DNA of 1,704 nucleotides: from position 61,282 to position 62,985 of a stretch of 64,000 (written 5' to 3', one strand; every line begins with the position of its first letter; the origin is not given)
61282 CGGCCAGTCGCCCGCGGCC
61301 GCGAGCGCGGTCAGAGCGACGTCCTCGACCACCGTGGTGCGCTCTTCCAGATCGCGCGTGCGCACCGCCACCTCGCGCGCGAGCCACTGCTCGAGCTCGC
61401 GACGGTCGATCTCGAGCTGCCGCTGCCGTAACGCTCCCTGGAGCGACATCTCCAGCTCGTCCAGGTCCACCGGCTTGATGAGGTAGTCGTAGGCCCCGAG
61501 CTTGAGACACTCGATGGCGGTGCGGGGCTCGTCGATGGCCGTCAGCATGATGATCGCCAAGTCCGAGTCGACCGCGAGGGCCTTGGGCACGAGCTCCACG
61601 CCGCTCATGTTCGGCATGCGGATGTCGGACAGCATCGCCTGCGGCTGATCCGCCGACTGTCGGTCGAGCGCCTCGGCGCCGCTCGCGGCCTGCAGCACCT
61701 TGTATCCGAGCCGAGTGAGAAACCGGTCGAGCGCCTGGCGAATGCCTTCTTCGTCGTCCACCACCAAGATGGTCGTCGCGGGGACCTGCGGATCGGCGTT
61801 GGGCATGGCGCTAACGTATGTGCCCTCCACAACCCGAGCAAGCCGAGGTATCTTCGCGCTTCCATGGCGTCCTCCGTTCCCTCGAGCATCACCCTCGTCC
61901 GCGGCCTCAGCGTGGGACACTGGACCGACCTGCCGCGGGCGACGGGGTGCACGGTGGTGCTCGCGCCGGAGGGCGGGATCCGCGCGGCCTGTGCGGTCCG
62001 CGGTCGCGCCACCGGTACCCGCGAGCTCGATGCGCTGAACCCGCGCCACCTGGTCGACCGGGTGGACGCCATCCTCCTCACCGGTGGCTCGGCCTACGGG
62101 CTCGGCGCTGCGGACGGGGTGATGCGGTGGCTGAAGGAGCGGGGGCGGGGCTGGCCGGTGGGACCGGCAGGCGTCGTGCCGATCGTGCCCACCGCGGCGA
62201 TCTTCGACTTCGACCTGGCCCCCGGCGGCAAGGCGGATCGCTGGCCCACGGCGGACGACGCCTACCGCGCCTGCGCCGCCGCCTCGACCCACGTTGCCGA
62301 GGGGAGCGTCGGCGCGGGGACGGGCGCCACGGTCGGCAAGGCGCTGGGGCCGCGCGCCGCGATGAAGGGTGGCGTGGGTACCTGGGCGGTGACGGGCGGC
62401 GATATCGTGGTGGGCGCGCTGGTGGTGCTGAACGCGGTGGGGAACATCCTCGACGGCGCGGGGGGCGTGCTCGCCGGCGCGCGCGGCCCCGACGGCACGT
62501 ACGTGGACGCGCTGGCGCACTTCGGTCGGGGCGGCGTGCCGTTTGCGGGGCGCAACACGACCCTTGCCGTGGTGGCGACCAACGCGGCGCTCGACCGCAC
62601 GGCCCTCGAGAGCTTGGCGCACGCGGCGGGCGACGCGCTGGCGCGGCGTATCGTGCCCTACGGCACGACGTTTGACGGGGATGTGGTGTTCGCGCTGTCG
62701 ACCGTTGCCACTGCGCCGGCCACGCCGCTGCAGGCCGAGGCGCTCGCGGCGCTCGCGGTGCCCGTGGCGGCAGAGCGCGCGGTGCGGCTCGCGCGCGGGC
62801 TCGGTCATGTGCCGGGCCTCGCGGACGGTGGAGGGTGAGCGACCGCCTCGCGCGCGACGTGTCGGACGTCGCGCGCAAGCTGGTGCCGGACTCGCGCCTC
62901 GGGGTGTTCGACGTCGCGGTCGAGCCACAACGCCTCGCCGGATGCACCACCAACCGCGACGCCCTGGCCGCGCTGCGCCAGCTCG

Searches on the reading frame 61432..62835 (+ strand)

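Call 56: search_protein_families(library=pfam, proteins=[window:61432-62835:+], max_evalue=0.00001)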
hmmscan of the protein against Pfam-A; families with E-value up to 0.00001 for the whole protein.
window:61432-62835:+ (468 aa): 1 family
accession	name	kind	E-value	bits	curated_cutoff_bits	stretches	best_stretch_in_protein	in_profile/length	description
PF03576.19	Peptidase_S58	-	3.1e-39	135.7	23.9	1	152-439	2-275/307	Peptidase family S58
